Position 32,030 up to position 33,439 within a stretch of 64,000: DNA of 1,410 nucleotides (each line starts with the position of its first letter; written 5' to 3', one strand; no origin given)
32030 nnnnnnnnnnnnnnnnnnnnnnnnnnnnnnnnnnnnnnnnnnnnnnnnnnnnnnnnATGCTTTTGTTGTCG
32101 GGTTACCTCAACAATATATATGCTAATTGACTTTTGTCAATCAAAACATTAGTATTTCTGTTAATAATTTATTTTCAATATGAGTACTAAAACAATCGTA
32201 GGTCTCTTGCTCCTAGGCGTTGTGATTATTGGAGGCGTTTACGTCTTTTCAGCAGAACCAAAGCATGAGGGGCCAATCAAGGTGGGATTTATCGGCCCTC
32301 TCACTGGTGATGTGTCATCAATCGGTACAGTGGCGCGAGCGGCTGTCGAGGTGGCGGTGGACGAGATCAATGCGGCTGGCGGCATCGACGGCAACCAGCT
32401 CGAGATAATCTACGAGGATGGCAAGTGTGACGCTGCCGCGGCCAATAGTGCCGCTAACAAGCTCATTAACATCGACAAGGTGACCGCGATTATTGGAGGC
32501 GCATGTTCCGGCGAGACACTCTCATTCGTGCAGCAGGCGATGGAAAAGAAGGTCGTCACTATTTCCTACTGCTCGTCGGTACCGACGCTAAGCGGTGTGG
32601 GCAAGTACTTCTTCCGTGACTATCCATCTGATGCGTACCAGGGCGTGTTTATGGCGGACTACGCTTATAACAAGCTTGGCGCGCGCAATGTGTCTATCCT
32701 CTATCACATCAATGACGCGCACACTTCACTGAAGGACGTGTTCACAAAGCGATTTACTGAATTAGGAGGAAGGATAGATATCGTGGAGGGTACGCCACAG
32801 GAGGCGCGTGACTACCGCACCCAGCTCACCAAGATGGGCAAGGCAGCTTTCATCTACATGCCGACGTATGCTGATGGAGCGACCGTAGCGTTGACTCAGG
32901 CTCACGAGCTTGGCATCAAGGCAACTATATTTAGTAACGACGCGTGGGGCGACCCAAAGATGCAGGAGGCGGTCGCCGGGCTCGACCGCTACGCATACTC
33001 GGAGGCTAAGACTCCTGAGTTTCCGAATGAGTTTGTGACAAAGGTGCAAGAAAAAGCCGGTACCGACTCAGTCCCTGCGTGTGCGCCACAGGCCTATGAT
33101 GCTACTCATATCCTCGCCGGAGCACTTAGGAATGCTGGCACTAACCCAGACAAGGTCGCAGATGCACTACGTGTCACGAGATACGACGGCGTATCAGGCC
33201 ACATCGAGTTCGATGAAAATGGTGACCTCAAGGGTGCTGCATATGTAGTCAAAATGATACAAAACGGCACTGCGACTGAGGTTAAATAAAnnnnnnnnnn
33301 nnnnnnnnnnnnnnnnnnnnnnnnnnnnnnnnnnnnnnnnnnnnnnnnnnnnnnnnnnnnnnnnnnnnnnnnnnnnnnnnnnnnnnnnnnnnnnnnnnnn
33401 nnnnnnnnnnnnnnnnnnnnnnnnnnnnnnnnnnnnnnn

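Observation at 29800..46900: Modular nutrient-uptake island: one LivHMGF importer, five signal-anchored LivJ-type receptors, six TrmB-family regulators in repeated head-to-head regulator/receptor cassettes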

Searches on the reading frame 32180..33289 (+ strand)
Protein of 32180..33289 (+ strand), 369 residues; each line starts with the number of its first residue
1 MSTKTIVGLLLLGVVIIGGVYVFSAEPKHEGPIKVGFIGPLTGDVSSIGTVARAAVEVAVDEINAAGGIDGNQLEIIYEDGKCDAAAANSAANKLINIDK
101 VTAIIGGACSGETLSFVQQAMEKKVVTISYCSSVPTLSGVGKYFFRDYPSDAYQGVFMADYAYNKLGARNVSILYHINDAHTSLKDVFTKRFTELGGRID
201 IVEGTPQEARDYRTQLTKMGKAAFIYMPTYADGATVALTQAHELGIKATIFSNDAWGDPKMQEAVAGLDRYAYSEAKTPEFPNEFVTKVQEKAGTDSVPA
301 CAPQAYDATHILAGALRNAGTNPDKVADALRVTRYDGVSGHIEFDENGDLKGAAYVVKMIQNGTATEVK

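Call 3: search_protein_families(library=pfam, proteins=[window:32180-33289:+], max_evalue=0.01)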
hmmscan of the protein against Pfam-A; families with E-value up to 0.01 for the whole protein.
window:32180-33289:+ (369 aa): 3 families
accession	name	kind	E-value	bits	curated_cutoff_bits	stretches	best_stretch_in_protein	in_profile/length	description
PF13458.12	Peripla_BP_6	-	2.3e-47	162.8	31.7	1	32-363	1-342/343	Periplasmic binding protein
PF01094.35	ANF_receptor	-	6e-38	131.2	25.4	1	53-359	3-349/353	Receptor family ligand binding region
PF13433.12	Peripla_BP_5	-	8.8e-19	68.3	27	2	33-110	1-78/363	Periplasmic binding protein domain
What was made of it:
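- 32180..33289 (+): SBP1, a Peripla_BP_6 receptor with an N-terminal hydrophobic anchor. PF13458 163 bits (call 3).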

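Call 19: search_protein_families(library=ncbifam, proteins=[window:32180-33289:+], max_evalue=0.001)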
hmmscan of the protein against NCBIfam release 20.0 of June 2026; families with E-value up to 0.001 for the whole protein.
window:32180-33289:+ (369 aa): 3 families
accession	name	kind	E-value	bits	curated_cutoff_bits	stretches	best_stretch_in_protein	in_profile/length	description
NF011933.0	PRK15404.1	subfamily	3e-39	135.1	477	1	25-369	19-370/370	high-affinity branched-chain amino acid ABC transporter substrate-binding protein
TIGR03407.1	urea_ABC_UrtA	exception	1.5e-16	60.3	492.75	1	33-111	1-79/361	urea ABC transporter substrate-binding protein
TIGR03669.1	urea_ABC_arch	equivalog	1.5e-12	47.2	494.8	1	33-112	1-80/375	urea ABC transporter substrate-binding protein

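Call 56: find_related_loci(query=A2, collection=metagenome_contigs, flank=6000)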
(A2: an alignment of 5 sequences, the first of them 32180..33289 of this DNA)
Query A2 (369 aa) in metagenome_contigs; peptide patterns used: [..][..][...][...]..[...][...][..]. (x = any residue, [..] = any of these).
599 stretches matched a pattern (row limit reached: there are more); 391 encode a relative of the query (tblastn E <= 1e-3); the best 80 are kept; 80 distinct loci.
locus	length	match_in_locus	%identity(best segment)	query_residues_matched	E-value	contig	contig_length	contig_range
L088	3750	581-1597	52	32-369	4e-118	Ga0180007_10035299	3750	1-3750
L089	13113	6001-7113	51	1-369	4e-118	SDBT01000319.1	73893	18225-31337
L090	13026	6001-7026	51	31-369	9e-109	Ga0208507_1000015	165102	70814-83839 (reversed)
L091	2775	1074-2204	46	3-365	9e-100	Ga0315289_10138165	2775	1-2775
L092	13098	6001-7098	46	6-363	7e-95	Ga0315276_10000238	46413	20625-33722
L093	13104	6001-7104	43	2-365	7e-95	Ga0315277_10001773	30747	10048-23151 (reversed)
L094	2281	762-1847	46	9-365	1e-98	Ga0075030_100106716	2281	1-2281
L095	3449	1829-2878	46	24-369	4e-92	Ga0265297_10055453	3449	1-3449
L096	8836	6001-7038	45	27-368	9e-87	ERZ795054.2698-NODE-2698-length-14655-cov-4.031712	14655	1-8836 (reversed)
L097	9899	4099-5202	41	1-364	9e-77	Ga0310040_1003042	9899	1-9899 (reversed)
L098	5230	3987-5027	42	27-369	4e-76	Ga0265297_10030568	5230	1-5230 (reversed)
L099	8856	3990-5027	39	28-368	4e-75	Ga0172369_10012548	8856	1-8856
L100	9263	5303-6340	39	28-368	1e-74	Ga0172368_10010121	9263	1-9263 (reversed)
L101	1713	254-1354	39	4-363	6e-76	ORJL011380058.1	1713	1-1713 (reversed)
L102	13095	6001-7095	38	4-367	3e-66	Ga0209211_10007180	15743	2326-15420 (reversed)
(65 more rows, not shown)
